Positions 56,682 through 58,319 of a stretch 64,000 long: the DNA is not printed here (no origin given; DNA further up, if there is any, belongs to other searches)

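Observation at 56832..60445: Five-gene operon of a long RelA/SpoT-synthetase-domain protein, a metal-rich DUF1292 protein, a TIGR01212 radical SAM enzyme, a small P-loop protein and a hypothetical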

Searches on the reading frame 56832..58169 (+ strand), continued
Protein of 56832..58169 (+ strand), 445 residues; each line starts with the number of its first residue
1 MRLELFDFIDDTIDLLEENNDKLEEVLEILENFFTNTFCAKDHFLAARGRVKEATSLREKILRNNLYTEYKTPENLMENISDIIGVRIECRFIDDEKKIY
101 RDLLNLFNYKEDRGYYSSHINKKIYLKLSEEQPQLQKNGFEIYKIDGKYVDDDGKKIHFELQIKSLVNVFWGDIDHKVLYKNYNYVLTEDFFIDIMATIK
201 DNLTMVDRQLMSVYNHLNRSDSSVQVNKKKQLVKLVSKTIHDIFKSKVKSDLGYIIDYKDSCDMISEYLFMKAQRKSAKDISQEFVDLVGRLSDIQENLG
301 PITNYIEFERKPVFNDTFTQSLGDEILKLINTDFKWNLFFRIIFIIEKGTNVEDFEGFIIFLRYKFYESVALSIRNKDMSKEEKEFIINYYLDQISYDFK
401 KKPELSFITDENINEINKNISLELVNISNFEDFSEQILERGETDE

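Call 25: find_related_loci(query=A1, collection=genome_contigs, flank=10000)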
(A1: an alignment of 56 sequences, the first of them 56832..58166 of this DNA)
Query A1 (445 aa) in genome_contigs; peptide patterns used: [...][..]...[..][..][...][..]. (x = any residue, [..] = any of these).
599 stretches matched a pattern (row limit reached: there are more); 577 encode a relative of the query (tblastn E <= 1e-3); the best 80 are kept; 80 distinct loci.
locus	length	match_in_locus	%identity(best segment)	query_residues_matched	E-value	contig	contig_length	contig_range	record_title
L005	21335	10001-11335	100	1-445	0e+0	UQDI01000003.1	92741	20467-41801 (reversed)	uncultured Clostridiales bacterium isolate UMGS167 genome assembly, contig: NODE_44_length_92741_cov_8.15778, whole geno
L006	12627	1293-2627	99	1-445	0e+0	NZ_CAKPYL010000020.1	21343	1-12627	MAG: uncultured Fenollaria sp. isolate REFINED_METABAT215_TOP10_CONTIGS_1500_ASSEMBLY_K77_MERGED__Hadza_MoBio_hadza-E-H_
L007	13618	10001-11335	99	1-445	0e+0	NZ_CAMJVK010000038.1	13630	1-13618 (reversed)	MAG: uncultured Fenollaria sp. isolate pmj7cEhasL_bin.81.MAG NODE_4452_length_13630_cov_16.357201, whole genome shotgun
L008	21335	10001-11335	95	1-445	0e+0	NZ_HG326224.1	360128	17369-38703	Fenollaria massiliensis strain 9401234, whole genome shotgun sequence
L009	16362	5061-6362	55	1-435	2e-156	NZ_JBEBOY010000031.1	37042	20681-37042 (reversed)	MAG: Tissierella praeacuta isolate T1.bin.44 NODE_2142_length_37042_cov_30.295212, whole genome shotgun sequence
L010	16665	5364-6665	56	1-435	2e-155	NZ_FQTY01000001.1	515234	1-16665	Tissierella praeacuta DSM 18095, whole genome shotgun sequence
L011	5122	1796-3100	55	1-436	1e-155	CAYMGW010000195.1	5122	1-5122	MAG TPA_asm: uncultured Tissierella sp. isolate binchicken_co152_200 genome assembly, contig: NODE_16184_length_5122_cov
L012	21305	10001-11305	54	1-436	2e-151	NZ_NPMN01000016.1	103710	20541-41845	Tissierella sp. P1 contig00016, whole genome shotgun sequence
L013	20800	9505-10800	55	1-433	2e-151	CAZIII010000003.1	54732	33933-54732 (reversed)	MAG TPA_asm: uncultured Tissierellaceae bacterium isolate SRP294416_co2_334 genome assembly, contig: NODE_257_length_547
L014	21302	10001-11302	54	1-435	7e-151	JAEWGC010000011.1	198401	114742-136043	MAG: Bacillota bacterium isolate OH_PBlB_208 k127_745075, whole genome shotgun sequence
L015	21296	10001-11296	55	1-433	8e-151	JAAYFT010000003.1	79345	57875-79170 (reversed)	MAG: Tissierellia bacterium isolate AS09scLD_109 5413_AS09, whole genome shotgun sequence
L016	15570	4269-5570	54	1-435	2e-150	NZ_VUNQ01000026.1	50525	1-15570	Tissierella pigra strain WCA3-693-APC-4 seq26, whole genome shotgun sequence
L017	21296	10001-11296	53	1-433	8e-150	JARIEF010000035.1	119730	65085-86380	MAG: Tissierella sp. isolate cluster2_bin.8 k127_8243, whole genome shotgun sequence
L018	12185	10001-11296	55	1-433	8e-150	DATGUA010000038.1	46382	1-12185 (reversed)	MAG TPA_asm: Tissierellaceae bacterium isolate SMAG_U10517 k141_849712, whole genome shotgun sequence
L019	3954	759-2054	54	1-433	1e-153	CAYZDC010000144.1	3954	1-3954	MAG TPA_asm: uncultured Tissierellaceae bacterium isolate SRP294416_co2_588 genome assembly, contig: NODE_47724_length_3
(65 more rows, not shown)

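Call 31: search_protein_families(library=padloc, proteins=[window:56832-58169:+], max_evalue=0.01)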
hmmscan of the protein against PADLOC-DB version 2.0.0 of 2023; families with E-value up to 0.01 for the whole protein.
window:56832-58169:+ (445 aa): 0 families

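Call 37: predict_structure(alignment_id=A1)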
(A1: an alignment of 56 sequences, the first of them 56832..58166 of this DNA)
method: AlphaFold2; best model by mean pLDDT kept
length: 445 residues; sequences in the alignment: 56
mean_pLDDT: 91.9   pTM: 0.56
mean pLDDT of the five models: 91.9, 91.1, 90.8, 90.7, 84.5
residues with pLDDT >= 90: 352; 70-90: 73; 50-70: 16; < 50: 4
segments of 3 or more residues with pLDDT < 50: 443-445
pLDDT, mean of each block of 10 residues (from residue 1): 90 97 98 97 96 95 94 96 97 98 98 96 97 92 97 96 97 85 66 88 92 80 68 94 94 92 96 80 87 87 94 97 97 96 95 97 96 95 96 96 95 95 92 87 48
secondary structure, 60 per line:
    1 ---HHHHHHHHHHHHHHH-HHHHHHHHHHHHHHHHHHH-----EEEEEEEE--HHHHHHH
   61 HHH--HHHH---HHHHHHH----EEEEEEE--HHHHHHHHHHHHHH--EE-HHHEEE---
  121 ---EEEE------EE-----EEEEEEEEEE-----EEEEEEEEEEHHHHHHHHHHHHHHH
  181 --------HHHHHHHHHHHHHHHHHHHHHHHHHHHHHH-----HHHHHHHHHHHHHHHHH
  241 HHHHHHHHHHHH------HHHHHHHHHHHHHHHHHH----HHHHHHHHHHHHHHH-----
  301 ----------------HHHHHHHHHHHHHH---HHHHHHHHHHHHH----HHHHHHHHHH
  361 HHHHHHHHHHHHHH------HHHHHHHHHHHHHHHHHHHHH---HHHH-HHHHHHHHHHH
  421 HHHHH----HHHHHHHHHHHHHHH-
elements in order: H4-18 H20-38 E44-51 H54-63 H66-69 H73-79 E84-90 H93-106 E115-117 E124-127 E141-150 E156-165 H166-180 H189-218 H224-252 H259-276 H281-295 H317-330 H334-346 H351-374 H381-401 H405-408 H410-425 H430-444

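Call 41: fold_search(model_id=the predicted structure, library=pdb)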
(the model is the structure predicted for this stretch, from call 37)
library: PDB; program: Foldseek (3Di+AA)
matches with E <= 10: 485; with E <= 0.001: 47
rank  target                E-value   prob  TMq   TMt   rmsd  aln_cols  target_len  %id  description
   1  6ex0_B                6.3e-09  1.00  0.31  0.63   6.3       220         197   23  Crystal structure of RelP (SAS2) from Staphylococcus aureus bound to pppGpp in the post-catalytic state (released 2018-01-24)
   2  5ded_C                1.0e-08  1.00  0.34  0.72   3.8       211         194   21  Crystal structure of the small alarmone synthethase 1 from Bacillus subtilis bound to its product pppGpp (released 2015-10-28)
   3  6ewz_A                1.5e-08  1.00  0.34  0.67   4.8       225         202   24  Crystal structure of RelP (SAS2) from Staphylococcus aureus bound to AMPCPP and GTP in the pre-catalytic state (released 2018-01-24)
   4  6fgx_A                1.9e-08  1.00  0.33  0.65   5.4       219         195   20  Crystal structure of the small alarmone synthethase 2 from Staphylococcus aureus bound to AMPCPP (released 2018-02-07)
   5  5dec_B                2.2e-08  1.00  0.35  0.76   4.1       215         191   20  Crystal structure of the small alarmone synthetase 1 from Bacillus subtilis (released 2015-10-28)
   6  5ded_H                2.5e-08  1.00  0.36  0.76   3.6       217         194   19  Crystal structure of the small alarmone synthethase 1 from Bacillus subtilis bound to its product pppGpp (released 2015-10-28)
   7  5ded_B                2.9e-08  1.00  0.34  0.71   4.1       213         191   21  Crystal structure of the small alarmone synthethase 1 from Bacillus subtilis bound to its product pppGpp (released 2015-10-28)
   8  5f2v_T                2.9e-08  1.00  0.33  0.67   4.7       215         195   20  Crystal structure of the small alarmone synthethase 1 from Bacillus subtilis bound to AMPCPP (released 2015-12-16)
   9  6ex0_A                3.0e-08  1.00  0.30  0.62   6.0       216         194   21  Crystal structure of RelP (SAS2) from Staphylococcus aureus bound to pppGpp in the post-catalytic state (released 2018-01-24)
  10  6ewz_B                3.2e-08  1.00  0.34  0.68   4.8       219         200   23  Crystal structure of RelP (SAS2) from Staphylococcus aureus bound to AMPCPP and GTP in the pre-catalytic state (released 2018-01-24)
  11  2be3_A                3.2e-08  1.00  0.31  0.61   6.4       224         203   22  Structure of a GTP Pyrophosphokinase Family Protein from Streptococcus pneumoniae (released 2005-12-06)
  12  5dec_D                3.4e-08  1.00  0.35  0.75   4.1       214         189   22  Crystal structure of the small alarmone synthetase 1 from Bacillus subtilis (released 2015-10-28)
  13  5ded_A                3.9e-08  1.00  0.35  0.72   3.9       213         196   20  Crystal structure of the small alarmone synthethase 1 from Bacillus subtilis bound to its product pppGpp (released 2015-10-28)
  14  5dec_A                4.3e-08  1.00  0.35  0.76   3.9       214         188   20  Crystal structure of the small alarmone synthetase 1 from Bacillus subtilis (released 2015-10-28)
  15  6fgj_B                4.8e-08  1.00  0.34  0.67   4.9       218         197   22  Crystal structure of the small alarmone synthethase 2 from Staphylococcus aureus (released 2018-02-07)
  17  5ded_E                6.5e-08  1.00  0.33  0.71   4.2       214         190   20  Crystal structure of the small alarmone synthethase 1 from Bacillus subtilis bound to its product pppGpp (released 2015-10-28)
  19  5ded_G                7.6e-08  1.00  0.34  0.72   4.2       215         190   20  Crystal structure of the small alarmone synthethase 1 from Bacillus subtilis bound to its product pppGpp (released 2015-10-28)
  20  5ded_F                9.3e-08  1.00  0.33  0.69   4.4       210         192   20  Crystal structure of the small alarmone synthethase 1 from Bacillus subtilis bound to its product pppGpp (released 2015-10-28)
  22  5ded_D                1.1e-07  1.00  0.33  0.71   4.2       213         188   19  Crystal structure of the small alarmone synthethase 1 from Bacillus subtilis bound to its product pppGpp (released 2015-10-28)
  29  5dec_C                2.3e-07  1.00  0.33  0.73   4.2       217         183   20  Crystal structure of the small alarmone synthetase 1 from Bacillus subtilis (released 2015-10-28)
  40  8pu3_C                1.7e-04  1.00  0.21  0.40  10.4       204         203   21  Complex of the toxin/antitoxin FaRel2/ATfaRel2 (released 2024-07-24)
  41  8pu4_C                2.3e-04  1.00  0.18  0.40   7.8       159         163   20  FaRel2 bound to the ATP analogue, APCPP (released 2024-07-24)
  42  8pu4_B                2.3e-04  1.00  0.17  0.38   7.8       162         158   19  FaRel2 bound to the ATP analogue, APCPP (released 2024-07-24)
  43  7ztb_A                2.5e-04  1.00  0.30  0.38  14.0       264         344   15  Structure of the Salmonella tRNA pyrophosphokinase CapRel (released 2022-11-23)
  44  7ztb_B                3.4e-04  1.00  0.30  0.38  15.5       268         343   15  Structure of the Salmonella tRNA pyrophosphokinase CapRel (released 2022-11-23)
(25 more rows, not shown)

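Call 53: search_dna_similar(query=window:56832-58166:+, collection=phages, mode=protein, max_evalue=0.001, max_rows=10)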
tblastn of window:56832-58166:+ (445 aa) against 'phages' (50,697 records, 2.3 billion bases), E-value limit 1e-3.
Records with a match: 8; places in all: 8; records where one place covers at least 80% of the query: 0.
Best place of each record, by identity: <60% 8.
By first word of the organism name: Listeria 6; Bacteriophage 2.
By host as written in the record: Listeria monocytogenes 6; - 2.
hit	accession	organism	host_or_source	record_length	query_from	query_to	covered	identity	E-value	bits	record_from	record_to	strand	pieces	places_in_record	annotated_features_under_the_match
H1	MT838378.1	Bacteriophage sp.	human fecal samples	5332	49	217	38%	28.5%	2e-6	57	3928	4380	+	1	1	record has no annotation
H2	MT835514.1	Bacteriophage sp.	human fecal samples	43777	40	221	41%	23.3%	6e-4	49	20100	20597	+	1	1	record has no annotation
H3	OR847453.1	Listeria phage LM 4-11-1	Listeria monocytogenes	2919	49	181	30%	31.2%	1e-5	54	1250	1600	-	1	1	record has no annotation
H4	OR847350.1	Listeria phage LM 4-11-1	Listeria monocytogenes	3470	49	181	30%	31.2%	1e-5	54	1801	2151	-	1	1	record has no annotation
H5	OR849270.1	Listeria phage LM 4-14-1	Listeria monocytogenes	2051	49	181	30%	31.2%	1e-5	53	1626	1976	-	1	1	record has no annotation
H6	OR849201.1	Listeria phage LM 4-14-1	Listeria monocytogenes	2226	49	181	30%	31.2%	1e-5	53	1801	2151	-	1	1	record has no annotation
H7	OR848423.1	Listeria phage LM 4-14-1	Listeria monocytogenes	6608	48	181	30%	24.8%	9e-4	48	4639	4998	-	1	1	record has no annotation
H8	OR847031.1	Listeria phage LM 4-11-1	Listeria monocytogenes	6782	48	181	30%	24.8%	9e-4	48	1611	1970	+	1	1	record has no annotation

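Call 54: search_dna_similar(query=window:56832-58166:+, collection=plasmids, mode=protein, max_evalue=0.001, max_rows=10)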
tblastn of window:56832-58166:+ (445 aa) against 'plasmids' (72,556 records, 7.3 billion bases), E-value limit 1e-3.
Records with a match: 25; places in all: 26; records where one place covers at least 80% of the query: 1.
Best place of each record, by identity: <60% 25.
By first word of the organism name: Clostridium 9; Bacillus 6; Lactococcus 2; Listeria 2; Acetoanaerobium 1; Rhodococcus 1; Brevibacillus 1; Paenibacillus 1; Ruminococcus 1; Tsukamurella 1.
By predicted mobility (MOB-suite, as given by PLSDB): non-mobilizable 20; conjugative 3; mobilizable 2.
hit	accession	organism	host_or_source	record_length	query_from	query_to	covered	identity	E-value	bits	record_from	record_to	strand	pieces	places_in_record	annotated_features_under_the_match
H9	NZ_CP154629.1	Acetoanaerobium noterae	cell culture,Sludge of a digestion ...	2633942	30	444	93%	41.1%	5e-90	306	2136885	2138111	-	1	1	none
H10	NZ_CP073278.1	Clostridium butyricum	Homo sapiens,cell culture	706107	29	383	80%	45.6%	7e-81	279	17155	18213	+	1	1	(p)ppGpp synthetase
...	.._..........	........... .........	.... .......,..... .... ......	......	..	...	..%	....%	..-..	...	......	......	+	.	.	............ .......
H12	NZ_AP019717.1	Clostridium butyricum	-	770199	29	383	80%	45.6%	8e-81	279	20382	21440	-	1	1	hypothetical protein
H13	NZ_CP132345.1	Clostridium butyricum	Homo sapiens,Faeces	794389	29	383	80%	45.6%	8e-81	279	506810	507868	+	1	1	hypothetical protein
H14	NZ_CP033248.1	Clostridium butyricum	environment swab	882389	29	383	80%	45.6%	8e-81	279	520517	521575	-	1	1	(p)ppGpp synthetase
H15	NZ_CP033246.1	Clostridium butyricum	Homo sapiens,stool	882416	29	383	80%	45.6%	8e-81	279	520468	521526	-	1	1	(p)ppGpp synthetase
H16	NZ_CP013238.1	Clostridium butyricum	Microbial isolate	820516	29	383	80%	45.4%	1e-80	278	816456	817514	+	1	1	(p)ppGpp synthetase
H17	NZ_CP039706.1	Clostridium butyricum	Homo sapiens,isolation from The first ...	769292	29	383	80%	45.4%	3e-80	277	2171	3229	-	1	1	(p)ppGpp synthetase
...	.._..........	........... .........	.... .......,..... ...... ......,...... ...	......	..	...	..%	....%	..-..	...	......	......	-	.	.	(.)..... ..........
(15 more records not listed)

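Call 55: get_annotated_region(hit=H14, flank=7000)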
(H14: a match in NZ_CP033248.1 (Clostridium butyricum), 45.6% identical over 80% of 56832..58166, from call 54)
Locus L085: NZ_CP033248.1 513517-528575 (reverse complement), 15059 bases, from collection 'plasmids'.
description: Clostridium butyricum strain CFSA3989 plasmid pCFSA3989, complete sequence
organism: Clostridium butyricum (NCBI taxid 1492)
taxonomy: Bacteria; Bacillota; Clostridia; Eubacteriales; Clostridiaceae; Clostridium; Clostridium butyricum
host: -; source: environment swab; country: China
typing (MOB-suite, as given by PLSDB): non-mobilizable
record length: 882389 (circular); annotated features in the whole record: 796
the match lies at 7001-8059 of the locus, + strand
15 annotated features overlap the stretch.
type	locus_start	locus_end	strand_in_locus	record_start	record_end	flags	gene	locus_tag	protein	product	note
CDS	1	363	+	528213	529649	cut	-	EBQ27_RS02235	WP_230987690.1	hypothetical protein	-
CDS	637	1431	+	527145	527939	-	-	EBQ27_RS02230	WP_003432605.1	arginase family protein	-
CDS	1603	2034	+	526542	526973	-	-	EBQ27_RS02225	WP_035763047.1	YjdF family protein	-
CDS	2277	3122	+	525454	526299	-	nudC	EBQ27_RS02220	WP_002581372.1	NAD(+) diphosphatase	-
CDS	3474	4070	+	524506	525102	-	-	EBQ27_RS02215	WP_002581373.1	hypothetical protein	-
CDS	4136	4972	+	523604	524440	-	-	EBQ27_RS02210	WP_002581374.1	aldo/keto reductase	-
CDS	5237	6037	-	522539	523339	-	-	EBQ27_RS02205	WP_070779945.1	thioester domain-containing protein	-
CDS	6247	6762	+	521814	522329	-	-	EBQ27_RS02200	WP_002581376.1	GNAT family N-acetyltransferase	-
CDS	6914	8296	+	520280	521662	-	-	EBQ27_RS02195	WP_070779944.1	(p)ppGpp synthetase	-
CDS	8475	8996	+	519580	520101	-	-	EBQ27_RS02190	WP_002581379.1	2'-5' RNA ligase family protein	-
CDS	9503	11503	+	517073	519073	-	-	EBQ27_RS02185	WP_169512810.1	methyl-accepting chemotaxis protein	GO:0006935 - chemotaxis [Evidence IEA]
CDS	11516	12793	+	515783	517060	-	-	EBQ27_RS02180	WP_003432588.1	ABC transporter substrate-binding protein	-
CDS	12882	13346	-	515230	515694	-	greA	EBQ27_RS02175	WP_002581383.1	transcription elongation factor GreA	GO:0006354 - DNA-templated transcription elongation [Evidence IEA]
CDS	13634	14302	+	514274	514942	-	-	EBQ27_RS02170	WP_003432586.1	metallophosphoesterase family protein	-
CDS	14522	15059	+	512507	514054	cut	-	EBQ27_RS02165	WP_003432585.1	nitrite/sulfite reductase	-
